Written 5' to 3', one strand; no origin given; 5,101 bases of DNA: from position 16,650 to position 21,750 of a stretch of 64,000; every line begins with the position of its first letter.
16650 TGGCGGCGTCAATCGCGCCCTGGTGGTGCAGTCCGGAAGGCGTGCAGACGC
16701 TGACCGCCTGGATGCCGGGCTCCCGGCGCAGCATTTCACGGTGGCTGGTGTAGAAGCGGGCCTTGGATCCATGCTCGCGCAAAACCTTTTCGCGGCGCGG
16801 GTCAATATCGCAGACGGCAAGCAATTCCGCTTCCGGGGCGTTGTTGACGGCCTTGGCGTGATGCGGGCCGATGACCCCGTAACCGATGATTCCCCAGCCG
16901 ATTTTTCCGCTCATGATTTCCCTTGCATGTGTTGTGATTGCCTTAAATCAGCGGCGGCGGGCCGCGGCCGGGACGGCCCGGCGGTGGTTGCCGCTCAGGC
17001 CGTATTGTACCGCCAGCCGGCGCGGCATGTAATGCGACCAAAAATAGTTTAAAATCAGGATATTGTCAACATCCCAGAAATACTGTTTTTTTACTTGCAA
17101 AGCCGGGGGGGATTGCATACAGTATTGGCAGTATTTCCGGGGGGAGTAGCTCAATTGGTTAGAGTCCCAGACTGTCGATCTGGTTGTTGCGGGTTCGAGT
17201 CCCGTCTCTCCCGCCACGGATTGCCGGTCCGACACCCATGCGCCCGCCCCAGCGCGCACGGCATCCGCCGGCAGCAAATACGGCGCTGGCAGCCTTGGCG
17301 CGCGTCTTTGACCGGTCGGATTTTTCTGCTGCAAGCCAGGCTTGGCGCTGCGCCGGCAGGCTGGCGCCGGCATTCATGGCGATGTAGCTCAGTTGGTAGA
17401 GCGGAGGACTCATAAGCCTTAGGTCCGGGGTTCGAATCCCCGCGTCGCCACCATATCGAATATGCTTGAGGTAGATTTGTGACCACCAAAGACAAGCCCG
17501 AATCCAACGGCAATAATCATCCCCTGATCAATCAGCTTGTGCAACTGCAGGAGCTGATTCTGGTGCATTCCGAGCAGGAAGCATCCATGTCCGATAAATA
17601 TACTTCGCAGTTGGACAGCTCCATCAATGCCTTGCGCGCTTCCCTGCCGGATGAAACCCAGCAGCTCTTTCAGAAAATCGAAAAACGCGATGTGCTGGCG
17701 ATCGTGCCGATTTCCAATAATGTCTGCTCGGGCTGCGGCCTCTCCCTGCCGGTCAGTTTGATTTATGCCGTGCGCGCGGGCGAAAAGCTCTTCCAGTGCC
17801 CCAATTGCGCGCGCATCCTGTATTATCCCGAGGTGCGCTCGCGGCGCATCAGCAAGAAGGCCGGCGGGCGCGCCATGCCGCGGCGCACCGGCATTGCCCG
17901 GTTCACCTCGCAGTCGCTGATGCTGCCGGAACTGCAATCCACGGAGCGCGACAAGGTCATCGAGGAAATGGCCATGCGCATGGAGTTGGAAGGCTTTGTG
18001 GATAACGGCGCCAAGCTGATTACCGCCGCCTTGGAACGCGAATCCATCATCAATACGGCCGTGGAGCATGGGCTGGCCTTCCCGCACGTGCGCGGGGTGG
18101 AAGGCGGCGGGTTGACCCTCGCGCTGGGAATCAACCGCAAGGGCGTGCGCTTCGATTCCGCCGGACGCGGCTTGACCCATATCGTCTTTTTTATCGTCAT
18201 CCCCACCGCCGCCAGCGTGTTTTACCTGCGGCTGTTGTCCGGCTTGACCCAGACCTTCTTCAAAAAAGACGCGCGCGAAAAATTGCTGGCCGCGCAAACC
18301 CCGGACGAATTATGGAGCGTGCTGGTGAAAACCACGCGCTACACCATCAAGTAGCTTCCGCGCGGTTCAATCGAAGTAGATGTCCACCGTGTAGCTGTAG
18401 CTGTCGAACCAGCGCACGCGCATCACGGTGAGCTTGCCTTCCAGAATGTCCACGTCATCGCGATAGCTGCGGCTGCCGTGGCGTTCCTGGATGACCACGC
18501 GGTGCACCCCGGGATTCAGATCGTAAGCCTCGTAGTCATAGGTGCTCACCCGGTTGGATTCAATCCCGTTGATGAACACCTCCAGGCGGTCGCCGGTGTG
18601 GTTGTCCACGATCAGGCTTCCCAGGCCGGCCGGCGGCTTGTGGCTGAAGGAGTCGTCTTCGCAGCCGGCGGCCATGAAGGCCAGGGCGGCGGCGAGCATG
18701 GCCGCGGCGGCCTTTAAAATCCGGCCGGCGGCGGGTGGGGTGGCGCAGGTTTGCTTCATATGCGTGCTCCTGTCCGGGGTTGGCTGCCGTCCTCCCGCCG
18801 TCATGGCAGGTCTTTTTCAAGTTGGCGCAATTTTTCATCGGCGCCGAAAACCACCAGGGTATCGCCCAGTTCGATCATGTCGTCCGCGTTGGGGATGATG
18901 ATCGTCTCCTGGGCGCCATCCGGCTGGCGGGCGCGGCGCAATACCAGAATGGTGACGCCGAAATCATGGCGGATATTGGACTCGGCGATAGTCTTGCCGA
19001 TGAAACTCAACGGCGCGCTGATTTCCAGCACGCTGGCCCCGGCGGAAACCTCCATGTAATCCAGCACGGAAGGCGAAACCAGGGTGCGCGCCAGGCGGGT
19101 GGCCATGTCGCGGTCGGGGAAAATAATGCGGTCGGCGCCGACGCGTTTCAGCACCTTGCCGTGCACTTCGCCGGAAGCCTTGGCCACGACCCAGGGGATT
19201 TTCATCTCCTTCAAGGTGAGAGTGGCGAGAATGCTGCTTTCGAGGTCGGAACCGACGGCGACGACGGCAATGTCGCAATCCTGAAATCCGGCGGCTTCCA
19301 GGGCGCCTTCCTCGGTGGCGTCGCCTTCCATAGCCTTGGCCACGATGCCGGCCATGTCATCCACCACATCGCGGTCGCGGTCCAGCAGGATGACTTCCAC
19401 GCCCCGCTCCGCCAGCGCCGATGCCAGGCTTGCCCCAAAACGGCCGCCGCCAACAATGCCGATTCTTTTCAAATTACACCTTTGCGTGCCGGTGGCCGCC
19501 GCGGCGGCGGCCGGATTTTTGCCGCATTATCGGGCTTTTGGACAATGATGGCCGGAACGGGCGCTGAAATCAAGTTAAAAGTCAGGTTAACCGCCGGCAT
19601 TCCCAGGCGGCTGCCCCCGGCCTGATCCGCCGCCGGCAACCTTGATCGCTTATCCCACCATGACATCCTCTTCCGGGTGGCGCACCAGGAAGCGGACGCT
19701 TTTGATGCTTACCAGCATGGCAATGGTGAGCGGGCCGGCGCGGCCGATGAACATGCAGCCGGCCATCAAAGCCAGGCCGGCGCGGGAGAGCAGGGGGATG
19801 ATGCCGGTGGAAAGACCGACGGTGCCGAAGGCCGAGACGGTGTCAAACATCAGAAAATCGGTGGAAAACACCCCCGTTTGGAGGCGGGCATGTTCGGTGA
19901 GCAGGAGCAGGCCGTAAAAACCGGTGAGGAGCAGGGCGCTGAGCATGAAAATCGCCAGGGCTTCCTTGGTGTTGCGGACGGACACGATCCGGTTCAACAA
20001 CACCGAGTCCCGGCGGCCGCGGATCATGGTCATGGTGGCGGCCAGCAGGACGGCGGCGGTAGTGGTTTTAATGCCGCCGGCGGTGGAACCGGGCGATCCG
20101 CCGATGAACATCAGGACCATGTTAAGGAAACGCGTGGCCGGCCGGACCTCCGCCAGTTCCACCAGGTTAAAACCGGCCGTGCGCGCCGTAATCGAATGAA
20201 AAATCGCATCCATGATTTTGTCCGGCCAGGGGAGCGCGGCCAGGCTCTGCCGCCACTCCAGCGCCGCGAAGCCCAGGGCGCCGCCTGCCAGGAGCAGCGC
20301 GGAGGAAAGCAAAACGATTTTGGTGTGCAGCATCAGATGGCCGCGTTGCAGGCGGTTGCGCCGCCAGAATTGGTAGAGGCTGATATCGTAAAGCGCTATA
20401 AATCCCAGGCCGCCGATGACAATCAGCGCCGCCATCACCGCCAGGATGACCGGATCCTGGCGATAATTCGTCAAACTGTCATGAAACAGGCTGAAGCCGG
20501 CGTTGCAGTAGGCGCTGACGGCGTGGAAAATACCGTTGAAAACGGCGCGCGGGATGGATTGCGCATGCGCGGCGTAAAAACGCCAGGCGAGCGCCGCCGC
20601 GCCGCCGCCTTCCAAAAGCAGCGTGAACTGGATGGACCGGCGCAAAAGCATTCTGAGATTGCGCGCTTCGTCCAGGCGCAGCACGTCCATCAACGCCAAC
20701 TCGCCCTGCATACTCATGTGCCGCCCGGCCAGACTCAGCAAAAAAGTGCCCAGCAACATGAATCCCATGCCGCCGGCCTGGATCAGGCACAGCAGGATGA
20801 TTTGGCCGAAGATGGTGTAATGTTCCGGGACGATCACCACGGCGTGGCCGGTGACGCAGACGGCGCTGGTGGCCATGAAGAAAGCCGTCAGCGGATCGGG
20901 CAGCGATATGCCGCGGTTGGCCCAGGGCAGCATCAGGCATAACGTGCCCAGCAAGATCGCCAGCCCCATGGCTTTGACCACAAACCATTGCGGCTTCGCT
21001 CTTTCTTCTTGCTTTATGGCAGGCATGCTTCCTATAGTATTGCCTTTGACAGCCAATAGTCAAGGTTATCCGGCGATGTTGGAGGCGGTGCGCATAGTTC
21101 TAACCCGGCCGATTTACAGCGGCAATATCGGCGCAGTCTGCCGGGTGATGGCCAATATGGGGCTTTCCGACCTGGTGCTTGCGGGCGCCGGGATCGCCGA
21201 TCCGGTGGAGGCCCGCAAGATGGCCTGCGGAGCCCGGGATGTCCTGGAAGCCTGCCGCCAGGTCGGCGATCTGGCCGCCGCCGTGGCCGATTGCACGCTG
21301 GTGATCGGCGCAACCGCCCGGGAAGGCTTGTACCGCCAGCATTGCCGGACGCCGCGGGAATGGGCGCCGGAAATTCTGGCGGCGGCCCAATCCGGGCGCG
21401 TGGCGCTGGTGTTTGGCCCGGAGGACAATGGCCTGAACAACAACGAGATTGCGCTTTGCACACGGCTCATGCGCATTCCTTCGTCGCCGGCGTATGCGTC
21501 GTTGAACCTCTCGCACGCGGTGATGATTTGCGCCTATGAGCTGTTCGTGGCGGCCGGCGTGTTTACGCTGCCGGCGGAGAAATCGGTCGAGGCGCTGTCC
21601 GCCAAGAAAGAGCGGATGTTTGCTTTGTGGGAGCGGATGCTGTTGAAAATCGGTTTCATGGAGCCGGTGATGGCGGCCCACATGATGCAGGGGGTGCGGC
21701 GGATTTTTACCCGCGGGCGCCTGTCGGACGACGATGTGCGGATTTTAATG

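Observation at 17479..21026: Zn-ribbon::EIIA(Ntr) fusion protein encoded next to trkA–trkH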

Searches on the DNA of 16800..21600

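Call 69: search_rna_families(source=window, start=16800, end=21600, threshold=evalue, max_evalue=1)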
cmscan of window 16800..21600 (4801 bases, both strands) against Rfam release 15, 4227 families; matches with E-value up to 1: 4.
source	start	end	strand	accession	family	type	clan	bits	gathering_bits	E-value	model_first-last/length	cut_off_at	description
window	17378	17450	+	RF00005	tRNA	Gene; tRNA;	CL00001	70.3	29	1.9e-14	1-71/71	no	tRNA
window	17140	17213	+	RF00005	tRNA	Gene; tRNA;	CL00001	66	29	3e-13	1-71/71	no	tRNA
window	17378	17449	+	RF01684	mascRNA-menRNA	Gene;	-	29.2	42.5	0.0057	1-56/56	no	MALAT1-associated small cytoplasmic RNA/MEN beta RNA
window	18836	19006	-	RF00457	IRES_mnt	Cis-reg; IRES;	-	17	100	0.4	1-203/203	no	Mnt IRES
